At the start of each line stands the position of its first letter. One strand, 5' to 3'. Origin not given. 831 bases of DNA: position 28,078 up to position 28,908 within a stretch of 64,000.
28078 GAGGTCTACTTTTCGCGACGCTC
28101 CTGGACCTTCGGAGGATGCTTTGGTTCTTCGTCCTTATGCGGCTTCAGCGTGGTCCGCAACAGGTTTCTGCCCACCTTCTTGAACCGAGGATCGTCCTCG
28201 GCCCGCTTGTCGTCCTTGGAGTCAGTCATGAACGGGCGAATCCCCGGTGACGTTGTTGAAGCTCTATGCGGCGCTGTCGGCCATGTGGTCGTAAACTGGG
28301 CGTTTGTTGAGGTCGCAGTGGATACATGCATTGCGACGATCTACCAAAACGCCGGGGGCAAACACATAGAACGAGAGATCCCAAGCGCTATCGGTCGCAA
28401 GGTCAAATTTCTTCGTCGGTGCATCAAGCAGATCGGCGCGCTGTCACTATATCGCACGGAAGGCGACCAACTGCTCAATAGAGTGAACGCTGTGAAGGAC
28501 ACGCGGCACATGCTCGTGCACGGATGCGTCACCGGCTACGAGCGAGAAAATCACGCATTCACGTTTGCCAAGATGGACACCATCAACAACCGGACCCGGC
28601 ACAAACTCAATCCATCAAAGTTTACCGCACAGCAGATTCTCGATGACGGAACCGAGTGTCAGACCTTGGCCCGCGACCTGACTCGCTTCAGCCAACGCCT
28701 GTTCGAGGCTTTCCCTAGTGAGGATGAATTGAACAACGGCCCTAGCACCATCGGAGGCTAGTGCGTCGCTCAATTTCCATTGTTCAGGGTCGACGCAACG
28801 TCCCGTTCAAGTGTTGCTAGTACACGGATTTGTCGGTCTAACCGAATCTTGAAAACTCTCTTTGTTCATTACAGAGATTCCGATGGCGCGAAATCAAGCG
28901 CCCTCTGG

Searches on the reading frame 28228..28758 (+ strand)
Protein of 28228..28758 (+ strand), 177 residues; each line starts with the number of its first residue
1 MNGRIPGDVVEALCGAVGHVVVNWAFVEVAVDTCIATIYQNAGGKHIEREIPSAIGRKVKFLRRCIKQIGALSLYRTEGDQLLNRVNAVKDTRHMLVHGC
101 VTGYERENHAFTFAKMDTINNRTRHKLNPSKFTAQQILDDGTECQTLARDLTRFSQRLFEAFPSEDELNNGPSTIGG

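Call 7: search_protein_families(library=pfam, proteins=[window:28228-28758:+], max_evalue=1)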
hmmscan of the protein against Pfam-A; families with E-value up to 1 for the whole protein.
window:28228-28758:+ (177 aa): 0 families

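Call 8: search_protein_families(library=ncbifam, proteins=[window:28228-28758:+], max_evalue=1)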
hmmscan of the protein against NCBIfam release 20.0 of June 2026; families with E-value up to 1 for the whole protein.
window:28228-28758:+ (177 aa): 0 families

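Call 9: search_protein_families(library=padloc, proteins=[window:28228-28758:+], max_evalue=1)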
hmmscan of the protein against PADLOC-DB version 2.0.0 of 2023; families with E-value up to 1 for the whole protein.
window:28228-28758:+ (177 aa): 0 families

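Call 11: find_homologous_proteins(query=window:28228-28758:+, max_evalue=0.01)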
Query window:28228-28758:+ (177 aa): 4 proteins with E <= 0.01 among 42 candidates.
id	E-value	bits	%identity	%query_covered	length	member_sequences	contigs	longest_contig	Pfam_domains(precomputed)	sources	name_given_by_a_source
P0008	2.3e-115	400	100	100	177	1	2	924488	-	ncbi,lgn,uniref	ncbi:hypothetical protein [Thalassobaculum sp.]|uniref:hypothetical protein n=1 Tax=Thalassobaculum 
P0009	1.3e-32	131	40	98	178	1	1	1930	-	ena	-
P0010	1.8e-32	131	43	91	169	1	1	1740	-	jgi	jgi:hypothetical protein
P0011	1.9e-32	131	45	86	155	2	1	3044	-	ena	-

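Call 21: find_encoding_contigs(protein=P0009, flank=6000)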
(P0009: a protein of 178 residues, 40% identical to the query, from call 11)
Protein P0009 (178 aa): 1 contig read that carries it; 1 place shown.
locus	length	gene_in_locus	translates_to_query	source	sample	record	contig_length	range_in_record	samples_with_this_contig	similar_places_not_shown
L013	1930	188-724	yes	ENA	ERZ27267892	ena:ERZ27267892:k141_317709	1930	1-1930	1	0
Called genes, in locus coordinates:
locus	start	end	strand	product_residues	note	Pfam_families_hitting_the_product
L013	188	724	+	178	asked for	-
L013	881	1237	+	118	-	-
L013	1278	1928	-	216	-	?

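Call 22: find_encoding_contigs(protein=P0010, flank=6000)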
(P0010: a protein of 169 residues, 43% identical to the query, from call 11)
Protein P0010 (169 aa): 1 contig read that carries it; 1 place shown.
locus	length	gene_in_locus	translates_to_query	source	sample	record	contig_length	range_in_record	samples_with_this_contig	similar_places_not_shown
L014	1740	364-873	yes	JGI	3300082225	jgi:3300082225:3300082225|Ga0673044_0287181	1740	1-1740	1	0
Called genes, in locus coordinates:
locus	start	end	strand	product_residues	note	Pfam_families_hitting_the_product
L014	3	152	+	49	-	?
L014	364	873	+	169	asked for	-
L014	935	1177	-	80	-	-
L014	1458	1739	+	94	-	?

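Call 23: find_encoding_contigs(protein=P0011, flank=6000)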
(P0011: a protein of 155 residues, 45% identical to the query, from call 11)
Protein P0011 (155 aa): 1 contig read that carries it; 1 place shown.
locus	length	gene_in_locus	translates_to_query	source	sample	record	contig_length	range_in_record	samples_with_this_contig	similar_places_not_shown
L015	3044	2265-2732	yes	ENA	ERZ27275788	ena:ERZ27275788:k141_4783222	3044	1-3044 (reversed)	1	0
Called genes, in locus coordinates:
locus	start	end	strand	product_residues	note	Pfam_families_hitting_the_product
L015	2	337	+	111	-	?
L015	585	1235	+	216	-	-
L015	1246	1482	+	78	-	-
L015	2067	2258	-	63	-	-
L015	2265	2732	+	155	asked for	-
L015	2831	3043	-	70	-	?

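Call 75: predict_structure(alignment_id=A2)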
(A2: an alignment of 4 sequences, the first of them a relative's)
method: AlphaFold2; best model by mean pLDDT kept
length: 177 residues; sequences in the alignment: 4
mean_pLDDT: 81.9   pTM: 0.75
mean pLDDT of the five models: 81.9, 80.7, 80.3, 79.9, 78.9
residues with pLDDT >= 90: 68; 70-90: 71; 50-70: 28; < 50: 10
segments of 3 or more residues with pLDDT < 50: 172-177
pLDDT, mean of each block of 10 residues (from residue 1): 72 89 93 89 61 84 89 92 93 84 88 76 64 90 96 93 67 41
secondary structure, 60 per line:
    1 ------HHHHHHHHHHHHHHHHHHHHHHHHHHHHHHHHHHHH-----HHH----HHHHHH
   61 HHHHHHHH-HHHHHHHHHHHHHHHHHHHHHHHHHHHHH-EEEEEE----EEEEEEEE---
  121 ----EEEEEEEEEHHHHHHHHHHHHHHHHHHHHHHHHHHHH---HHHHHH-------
elements in order: H7-42 H55-68 H70-98 E100-105 E110-117 E125-133 H134-161 H165-170
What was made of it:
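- On HEPN superfamily (for the 177-aa neighbour): The model is mainly helical with a 3-strand insert (call 75).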

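Call 79: fold_search(model_id=the predicted structure, library=pdb)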
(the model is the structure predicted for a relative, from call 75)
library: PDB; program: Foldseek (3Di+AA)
matches with E <= 10: 293; with E <= 0.001: 0
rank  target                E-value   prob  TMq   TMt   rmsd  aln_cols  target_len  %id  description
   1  6m97                  2.0e-01  0.33  0.23  0.20  22.8       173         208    9  Crystal structure of the high-affinity copper transporter Ctr1 (released 2019-04-03)
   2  7bml_D                3.7e-01  0.20  0.22  0.24  21.4       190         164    8  Crystal structure of outer surface protein C (OspC) from Borrelia burgdorferi (released 2021-02-10)
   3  7bml_C                4.1e-01  0.15  0.19  0.21  19.8       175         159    8  Crystal structure of outer surface protein C (OspC) from Borrelia burgdorferi (released 2021-02-10)
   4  9bj6_B                5.1e-01  0.08  0.15  0.17  17.0       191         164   14  Crystal structure of the HEPN family member AbiV, an RNase in a two-component antiphage system in Lactococcus lactis (released 2025-08-13)
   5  1g5z                  5.3e-01  0.16  0.21  0.23  18.1       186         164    8  CRYSTAL STRUCTURE OF LYME DISEASE ANTIGEN OUTER SURFACE PROTEIN C (OSPC) FROM BORRELIA BURGDORFERI STRAIN N40 (released 2001-04-04)
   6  5mx5_F                5.6e-01  0.44  0.33  0.28  11.2       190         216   13  Mouse PA28alpha-beta (released 2017-09-13)
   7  6z0c_D                5.6e-01  0.13  0.21  0.20  20.5       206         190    9  Structure of in silico modelled artificial Maquette-3 protein (released 2021-03-17)
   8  5vju                  7.6e-01  0.14  0.21  0.20  22.1       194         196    8  De Novo Photosynthetic Reaction Center Protein Variant Equipped with His-Tyr H-bond, Heme B, and Cd(II) ions (released 2018-04-25)
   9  6egc                  9.3e-01  0.18  0.25  0.28  19.8       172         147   11  Single-chain version of 2L4HC2_23 (PDB 5J0K) (released 2019-05-29)
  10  8gyt_A                9.3e-01  0.09  0.21  0.12  28.3       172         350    9  Cryo-EM structure of human Pannexin-3 R36S/F40R variant in pre-open state. (released 2024-04-17)
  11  5mx5_B                9.7e-01  0.25  0.28  0.25  12.1       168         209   15  Mouse PA28alpha-beta (released 2017-09-13)
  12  6m04_C                9.7e-01  0.10  0.21  0.07  23.6       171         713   10  Structure of the human homo-hexameric LRRC8D channel at 4.36 Angstroms (released 2020-06-17)
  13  6s18_A                1.0e+00  0.35  0.32  0.38  18.1       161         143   12  Ligand binding domain of the P. putida receptor PcaY_PP in complex with glycerol (released 2020-10-21)
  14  6s1a_B                1.1e+00  0.30  0.31  0.37  18.4       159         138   11  Ligand binding domain of the P. putida receptor PcaY_PP (released 2020-10-21)
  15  8tn1_A                1.1e+00  0.33  0.34  0.39  19.7       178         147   11  De novo designed protein binds poly ADP ribose polymerase inhibitors (PARPi) - apo (released 2024-04-24)
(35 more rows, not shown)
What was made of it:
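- On HEPN superfamily (for the 177-aa neighbour): The best Foldseek E is 0.2, and the AbiV HEPN hit has probability 0.08 and TM 0.15-0.17 (call 79).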

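Call 94: find_homologous_proteins(query=A6, max_evalue=0.01)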
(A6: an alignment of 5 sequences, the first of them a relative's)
Query A6 (5 sequences) (177 aa, profile of the alignment): 29 proteins with E <= 0.01 among 2427 candidates.
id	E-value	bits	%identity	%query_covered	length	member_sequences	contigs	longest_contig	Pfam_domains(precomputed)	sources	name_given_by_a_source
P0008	2.1e-81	290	100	100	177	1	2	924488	-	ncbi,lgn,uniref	ncbi:hypothetical protein [Thalassobaculum sp.]|uniref:hypothetical protein n=1 Tax=Thalassobaculum 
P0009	6.3e-79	282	40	98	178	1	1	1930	-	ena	-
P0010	2.2e-70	254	43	91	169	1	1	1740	-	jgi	jgi:hypothetical protein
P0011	2.7e-65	237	45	86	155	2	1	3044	-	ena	-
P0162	1.6e-57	212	43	89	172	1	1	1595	-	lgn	-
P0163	6.8e-55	203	25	62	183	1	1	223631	-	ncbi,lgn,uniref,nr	ncbi:hypothetical protein [Hoeflea sp.]|uniref:hypothetical protein n=1 Tax=Hoeflea sp. TaxID=194028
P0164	1.6e-52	196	37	97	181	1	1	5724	-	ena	-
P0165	1.6e-39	153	39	89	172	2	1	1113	-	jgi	jgi:nucleotidyltransferase/DNA polymerase involved in DNA repair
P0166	3.9e-37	146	-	-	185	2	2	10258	-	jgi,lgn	jgi:hypothetical protein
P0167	1.1e-36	144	26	62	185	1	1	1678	-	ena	-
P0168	2.5e-36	143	22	58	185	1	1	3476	-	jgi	jgi:hypothetical protein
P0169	3.0e-34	136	22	68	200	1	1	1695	-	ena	-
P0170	2.5e-33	133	23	63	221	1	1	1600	-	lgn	-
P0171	3.0e-33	133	20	62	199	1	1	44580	-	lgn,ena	-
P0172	6.5e-33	132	25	62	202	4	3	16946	-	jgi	jgi:hypothetical protein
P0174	1.4e-32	131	23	81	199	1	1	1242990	-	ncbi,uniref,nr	ncbi:hypothetical protein [Chelativorans salis]|uniref:Uncharacterized protein n=1 Tax=Chelativorans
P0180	1.3e-28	118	-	-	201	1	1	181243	-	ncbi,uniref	ncbi:hypothetical protein NKJ72_19260 [Mesorhizobium sp. M0045]|uniref:hypothetical protein n=1 Tax=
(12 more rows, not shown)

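Call 96: find_encoding_contigs(protein=P0174, flank=5000, max_places=3)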
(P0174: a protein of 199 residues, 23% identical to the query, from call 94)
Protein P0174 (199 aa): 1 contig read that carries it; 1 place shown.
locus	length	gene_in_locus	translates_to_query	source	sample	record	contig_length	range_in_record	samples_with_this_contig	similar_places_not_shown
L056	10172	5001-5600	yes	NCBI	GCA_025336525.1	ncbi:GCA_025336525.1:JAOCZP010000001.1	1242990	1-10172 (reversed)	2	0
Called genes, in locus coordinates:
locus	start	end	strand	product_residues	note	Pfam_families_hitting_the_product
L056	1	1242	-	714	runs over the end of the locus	PF00912:Transgly, PF00905:Transpeptidase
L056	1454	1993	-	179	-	-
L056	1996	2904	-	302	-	-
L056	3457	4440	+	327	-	PF12760:Zn_ribbon_IS1595, PF12762:DDE_Tnp_IS1595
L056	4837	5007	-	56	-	-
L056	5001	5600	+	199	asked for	-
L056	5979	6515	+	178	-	-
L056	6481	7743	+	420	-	PF03237:Terminase_6N, PF17289:Terminase_6C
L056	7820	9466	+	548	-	-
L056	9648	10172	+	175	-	?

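Call 97: find_encoding_contigs(protein=P0180, flank=5000, max_places=3)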
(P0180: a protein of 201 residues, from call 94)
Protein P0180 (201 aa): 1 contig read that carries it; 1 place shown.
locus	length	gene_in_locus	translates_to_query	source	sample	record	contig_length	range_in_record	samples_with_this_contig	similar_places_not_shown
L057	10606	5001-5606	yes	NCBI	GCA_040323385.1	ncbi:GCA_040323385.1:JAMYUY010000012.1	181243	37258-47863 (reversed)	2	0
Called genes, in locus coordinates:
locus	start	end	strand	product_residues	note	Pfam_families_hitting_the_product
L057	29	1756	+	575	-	-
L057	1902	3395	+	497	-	PF00370:FGGY_N, PF02782:FGGY_C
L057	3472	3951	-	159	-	PF07886:BA14K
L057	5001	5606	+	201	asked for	-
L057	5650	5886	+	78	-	-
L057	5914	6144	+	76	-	-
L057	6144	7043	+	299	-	-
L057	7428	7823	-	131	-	-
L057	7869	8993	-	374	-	PF21102:DprA_N, PF02481:DNA_processg_A, PF17782:WHD_DprA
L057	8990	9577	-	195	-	PF02660:G3P_acyltransf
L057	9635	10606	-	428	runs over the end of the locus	PF07969:Amidohydro_3 (faint), PF12890:DHOase, PF01979:Amidohydro_1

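Call 98: find_encoding_contigs(protein=P0171, flank=5000, max_places=3)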
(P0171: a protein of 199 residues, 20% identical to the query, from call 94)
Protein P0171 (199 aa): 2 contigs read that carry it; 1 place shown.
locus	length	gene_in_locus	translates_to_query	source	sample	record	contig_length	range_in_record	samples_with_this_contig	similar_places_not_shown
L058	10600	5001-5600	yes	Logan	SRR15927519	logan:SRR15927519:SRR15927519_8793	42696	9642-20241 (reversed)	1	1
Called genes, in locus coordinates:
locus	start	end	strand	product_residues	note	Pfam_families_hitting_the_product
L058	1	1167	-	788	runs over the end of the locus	PF23899:SU10_portal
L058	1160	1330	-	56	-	-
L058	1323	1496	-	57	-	-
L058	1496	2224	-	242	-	PF17289:Terminase_6C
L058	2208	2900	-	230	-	PF03237:Terminase_6N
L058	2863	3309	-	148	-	PF20901:Sf6_terminase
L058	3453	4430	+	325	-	PF12760:Zn_ribbon_IS1595, PF12762:DDE_Tnp_IS1595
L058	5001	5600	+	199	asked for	-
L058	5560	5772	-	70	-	-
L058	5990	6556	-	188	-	PF02357:NusG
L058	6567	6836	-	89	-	-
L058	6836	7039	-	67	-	-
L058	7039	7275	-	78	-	-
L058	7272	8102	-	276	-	PF13730:HTH_36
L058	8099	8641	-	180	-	PF01844:HNH, PF14279:HNH_5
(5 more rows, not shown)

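Call 108: search_solved_structures(query=A6, max_evalue=10, show_alignments=1)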
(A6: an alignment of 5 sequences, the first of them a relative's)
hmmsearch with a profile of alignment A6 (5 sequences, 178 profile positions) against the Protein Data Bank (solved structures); distinct sequences matched with E-value up to 10: 1.
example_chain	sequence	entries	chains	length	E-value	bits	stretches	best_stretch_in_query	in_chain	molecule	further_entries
7wvr_A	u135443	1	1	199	0.83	12.6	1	6-43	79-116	EXLX1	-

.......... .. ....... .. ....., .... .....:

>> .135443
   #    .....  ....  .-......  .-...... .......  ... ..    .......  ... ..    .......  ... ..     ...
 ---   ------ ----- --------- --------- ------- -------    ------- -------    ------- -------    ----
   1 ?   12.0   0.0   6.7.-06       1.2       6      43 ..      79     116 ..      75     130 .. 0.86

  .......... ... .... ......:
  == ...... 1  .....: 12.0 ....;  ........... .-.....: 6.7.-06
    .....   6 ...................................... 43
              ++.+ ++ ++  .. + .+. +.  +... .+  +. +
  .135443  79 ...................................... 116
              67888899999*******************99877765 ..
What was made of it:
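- Tried and rejected: Foldseek and the PDB sequence search for the 177-aa protein found nothing significant (calls 79, 108).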
